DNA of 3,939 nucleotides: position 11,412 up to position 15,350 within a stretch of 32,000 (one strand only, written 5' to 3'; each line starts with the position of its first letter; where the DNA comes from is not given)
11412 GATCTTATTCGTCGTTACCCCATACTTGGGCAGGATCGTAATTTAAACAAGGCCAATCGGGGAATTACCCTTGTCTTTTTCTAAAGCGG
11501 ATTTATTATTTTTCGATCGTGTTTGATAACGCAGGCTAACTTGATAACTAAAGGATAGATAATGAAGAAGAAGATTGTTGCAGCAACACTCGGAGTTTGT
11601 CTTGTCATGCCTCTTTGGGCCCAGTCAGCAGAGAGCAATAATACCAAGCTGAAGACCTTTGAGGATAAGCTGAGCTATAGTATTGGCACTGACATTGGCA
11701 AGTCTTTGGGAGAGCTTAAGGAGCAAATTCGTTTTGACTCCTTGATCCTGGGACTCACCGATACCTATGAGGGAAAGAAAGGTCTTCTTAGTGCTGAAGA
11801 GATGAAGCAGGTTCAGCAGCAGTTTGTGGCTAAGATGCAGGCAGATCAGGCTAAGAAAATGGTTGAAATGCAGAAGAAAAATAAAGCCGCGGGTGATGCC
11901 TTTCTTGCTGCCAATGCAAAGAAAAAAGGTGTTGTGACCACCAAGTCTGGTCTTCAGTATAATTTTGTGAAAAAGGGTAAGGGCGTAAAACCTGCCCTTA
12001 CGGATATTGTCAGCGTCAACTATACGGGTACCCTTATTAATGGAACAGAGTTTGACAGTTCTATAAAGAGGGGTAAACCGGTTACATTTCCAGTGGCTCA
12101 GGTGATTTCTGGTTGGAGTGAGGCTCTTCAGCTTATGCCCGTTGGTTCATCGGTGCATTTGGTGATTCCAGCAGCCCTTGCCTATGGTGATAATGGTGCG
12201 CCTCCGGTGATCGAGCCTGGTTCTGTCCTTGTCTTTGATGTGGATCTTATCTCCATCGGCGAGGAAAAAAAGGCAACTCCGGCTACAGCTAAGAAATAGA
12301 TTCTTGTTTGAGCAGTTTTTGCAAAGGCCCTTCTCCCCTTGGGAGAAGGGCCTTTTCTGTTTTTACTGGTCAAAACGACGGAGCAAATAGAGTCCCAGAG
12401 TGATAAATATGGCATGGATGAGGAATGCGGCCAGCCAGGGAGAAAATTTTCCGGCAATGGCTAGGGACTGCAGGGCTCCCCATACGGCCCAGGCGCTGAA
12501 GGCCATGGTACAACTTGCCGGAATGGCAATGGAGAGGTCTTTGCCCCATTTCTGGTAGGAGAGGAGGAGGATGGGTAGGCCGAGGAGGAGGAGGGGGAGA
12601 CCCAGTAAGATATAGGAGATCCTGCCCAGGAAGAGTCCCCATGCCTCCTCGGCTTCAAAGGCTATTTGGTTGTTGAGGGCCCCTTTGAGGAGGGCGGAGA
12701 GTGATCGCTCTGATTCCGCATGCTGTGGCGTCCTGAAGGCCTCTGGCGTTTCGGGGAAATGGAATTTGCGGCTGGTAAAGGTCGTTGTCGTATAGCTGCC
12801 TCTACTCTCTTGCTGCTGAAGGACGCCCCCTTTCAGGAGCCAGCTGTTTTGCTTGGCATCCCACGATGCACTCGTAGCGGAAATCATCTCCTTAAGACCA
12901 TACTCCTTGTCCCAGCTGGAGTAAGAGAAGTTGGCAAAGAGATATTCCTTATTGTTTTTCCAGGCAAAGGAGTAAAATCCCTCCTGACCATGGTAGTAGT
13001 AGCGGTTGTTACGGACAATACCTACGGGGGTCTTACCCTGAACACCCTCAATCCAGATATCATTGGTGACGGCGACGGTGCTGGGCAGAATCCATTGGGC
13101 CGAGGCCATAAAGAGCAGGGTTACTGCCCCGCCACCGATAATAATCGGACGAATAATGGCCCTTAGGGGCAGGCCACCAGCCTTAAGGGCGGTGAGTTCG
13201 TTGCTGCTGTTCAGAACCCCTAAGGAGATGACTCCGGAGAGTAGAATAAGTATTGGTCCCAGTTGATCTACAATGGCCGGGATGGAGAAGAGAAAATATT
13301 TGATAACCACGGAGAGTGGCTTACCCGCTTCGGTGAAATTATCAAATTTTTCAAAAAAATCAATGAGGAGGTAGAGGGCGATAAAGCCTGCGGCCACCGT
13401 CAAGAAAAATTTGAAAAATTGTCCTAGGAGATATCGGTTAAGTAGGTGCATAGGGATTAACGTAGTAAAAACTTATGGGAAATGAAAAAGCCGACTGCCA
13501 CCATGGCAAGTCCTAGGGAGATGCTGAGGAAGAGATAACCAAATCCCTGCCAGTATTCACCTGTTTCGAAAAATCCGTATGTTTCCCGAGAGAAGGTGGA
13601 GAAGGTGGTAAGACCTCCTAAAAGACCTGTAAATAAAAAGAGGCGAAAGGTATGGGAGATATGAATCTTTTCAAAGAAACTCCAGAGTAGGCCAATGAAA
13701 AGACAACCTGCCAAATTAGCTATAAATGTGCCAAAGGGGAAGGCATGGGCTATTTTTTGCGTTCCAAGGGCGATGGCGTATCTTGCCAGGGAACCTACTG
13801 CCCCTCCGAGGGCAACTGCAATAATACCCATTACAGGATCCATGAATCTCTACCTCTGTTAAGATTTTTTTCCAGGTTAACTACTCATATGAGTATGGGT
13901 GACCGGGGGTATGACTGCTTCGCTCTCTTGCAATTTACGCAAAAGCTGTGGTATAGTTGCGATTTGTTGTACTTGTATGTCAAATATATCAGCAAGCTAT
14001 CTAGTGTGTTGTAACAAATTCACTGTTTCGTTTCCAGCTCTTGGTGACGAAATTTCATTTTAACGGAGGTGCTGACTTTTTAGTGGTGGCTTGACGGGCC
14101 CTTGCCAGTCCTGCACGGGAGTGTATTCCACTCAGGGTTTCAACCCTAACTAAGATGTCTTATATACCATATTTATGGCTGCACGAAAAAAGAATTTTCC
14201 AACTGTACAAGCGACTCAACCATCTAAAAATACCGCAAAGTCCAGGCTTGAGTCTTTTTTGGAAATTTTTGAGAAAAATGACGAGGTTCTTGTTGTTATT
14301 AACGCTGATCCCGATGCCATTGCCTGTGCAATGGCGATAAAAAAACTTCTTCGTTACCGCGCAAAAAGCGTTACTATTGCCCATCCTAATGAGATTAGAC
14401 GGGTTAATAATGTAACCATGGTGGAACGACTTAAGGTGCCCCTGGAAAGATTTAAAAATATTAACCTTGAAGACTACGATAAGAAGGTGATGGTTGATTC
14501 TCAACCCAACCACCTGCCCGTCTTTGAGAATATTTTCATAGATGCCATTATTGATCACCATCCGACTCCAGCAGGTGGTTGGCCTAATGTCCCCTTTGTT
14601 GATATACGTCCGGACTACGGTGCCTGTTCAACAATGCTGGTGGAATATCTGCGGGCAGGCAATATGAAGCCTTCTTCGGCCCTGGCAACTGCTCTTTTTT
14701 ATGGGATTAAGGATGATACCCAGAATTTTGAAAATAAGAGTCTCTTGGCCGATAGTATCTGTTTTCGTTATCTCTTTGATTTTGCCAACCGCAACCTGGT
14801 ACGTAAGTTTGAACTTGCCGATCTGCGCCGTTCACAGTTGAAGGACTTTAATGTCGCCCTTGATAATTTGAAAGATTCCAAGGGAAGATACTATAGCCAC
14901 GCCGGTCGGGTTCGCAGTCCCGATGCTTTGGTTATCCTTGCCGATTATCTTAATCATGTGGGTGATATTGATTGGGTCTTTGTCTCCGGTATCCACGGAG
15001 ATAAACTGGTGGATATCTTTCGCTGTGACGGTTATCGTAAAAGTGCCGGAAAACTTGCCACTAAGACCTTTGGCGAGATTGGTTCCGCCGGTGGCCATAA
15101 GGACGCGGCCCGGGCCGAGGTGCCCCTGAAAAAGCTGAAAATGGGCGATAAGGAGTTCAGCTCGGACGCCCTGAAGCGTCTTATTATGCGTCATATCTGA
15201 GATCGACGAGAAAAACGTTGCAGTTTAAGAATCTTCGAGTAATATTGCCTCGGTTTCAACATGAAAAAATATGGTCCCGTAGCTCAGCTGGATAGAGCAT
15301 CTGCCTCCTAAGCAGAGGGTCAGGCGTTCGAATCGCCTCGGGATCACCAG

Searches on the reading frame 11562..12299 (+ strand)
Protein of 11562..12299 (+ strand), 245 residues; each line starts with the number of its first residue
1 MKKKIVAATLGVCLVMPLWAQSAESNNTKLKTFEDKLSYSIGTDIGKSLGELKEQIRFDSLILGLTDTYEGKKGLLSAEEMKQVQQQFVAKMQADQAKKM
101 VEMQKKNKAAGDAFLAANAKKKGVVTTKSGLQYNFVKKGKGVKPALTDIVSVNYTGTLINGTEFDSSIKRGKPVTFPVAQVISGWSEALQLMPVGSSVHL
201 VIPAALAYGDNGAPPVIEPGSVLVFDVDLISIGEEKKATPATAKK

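Call 68: search_protein_families(library=pfam, proteins=[window:11562-12299:+], max_evalue=0.01)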
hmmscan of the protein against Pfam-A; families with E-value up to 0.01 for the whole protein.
window:11562-12299:+ (245 aa): 3 families
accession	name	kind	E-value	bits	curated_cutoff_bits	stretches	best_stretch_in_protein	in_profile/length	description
PF00254.34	FKBP_C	-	2e-27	95.7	21.1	1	143-230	4-94/94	FKBP-type peptidyl-prolyl cis-trans isomerase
PF01346.23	FKBP_N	-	8.3e-25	87.9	22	1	34-134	1-96/97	Domain amino terminal to FKBP-type peptidyl-prolyl isomerase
PF00619.27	CARD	-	0.0098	16.3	23.9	0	73-121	28-74/85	Caspase recruitment domain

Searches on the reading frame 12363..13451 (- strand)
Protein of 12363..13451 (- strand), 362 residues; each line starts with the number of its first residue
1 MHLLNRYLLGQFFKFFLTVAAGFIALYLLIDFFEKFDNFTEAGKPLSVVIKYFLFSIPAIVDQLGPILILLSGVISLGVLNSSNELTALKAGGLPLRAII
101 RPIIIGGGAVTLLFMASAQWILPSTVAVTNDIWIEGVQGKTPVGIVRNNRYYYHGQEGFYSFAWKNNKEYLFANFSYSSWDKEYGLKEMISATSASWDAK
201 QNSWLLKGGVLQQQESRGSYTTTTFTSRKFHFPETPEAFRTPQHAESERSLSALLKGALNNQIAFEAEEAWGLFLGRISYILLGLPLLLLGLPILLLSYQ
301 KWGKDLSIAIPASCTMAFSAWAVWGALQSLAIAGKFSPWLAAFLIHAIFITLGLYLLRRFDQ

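Call 68: search_protein_families(library=pfam, proteins=[window:12363-13451:-], max_evalue=0.01)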
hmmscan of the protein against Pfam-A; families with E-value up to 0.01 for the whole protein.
window:12363-13451:- (362 aa): 1 family
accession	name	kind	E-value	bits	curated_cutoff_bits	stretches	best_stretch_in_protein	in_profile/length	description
PF03739.19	LptF_LptG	-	5.1e-57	193.9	27.9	1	6-359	1-353/353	Lipopolysaccharide export system permease LptF/LptG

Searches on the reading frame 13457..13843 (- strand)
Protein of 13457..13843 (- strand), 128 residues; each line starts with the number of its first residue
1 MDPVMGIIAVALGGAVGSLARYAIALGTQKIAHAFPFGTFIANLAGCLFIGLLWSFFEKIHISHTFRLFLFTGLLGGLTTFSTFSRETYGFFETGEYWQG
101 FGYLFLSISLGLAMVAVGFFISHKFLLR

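Call 68: search_protein_families(library=pfam, proteins=[window:13457-13843:-], max_evalue=0.01)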
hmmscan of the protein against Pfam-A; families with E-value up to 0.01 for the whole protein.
window:13457-13843:- (128 aa): 1 family
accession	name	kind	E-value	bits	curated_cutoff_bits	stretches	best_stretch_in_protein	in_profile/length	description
PF02537.21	CRCB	-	4.7e-28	98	32.9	1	8-119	1-103/103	CrcB-like protein, Camphor Resistance (CrcB)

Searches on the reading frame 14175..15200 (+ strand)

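Call 3: search_protein_families(library=pfam, proteins=[window:14175-15200:+], max_evalue=1)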
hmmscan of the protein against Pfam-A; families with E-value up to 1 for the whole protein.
window:14175-15200:+ (341 aa): 2 families
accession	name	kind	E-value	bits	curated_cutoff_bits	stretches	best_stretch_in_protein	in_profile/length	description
PF01368.27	DHH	-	1.3e-08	35.6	28.1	1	38-178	2-125/125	DHH family, N-terminal domain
PF02272.25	DHHA1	-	0.0075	17.1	25.9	1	248-321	14-89/102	DHHA1 domain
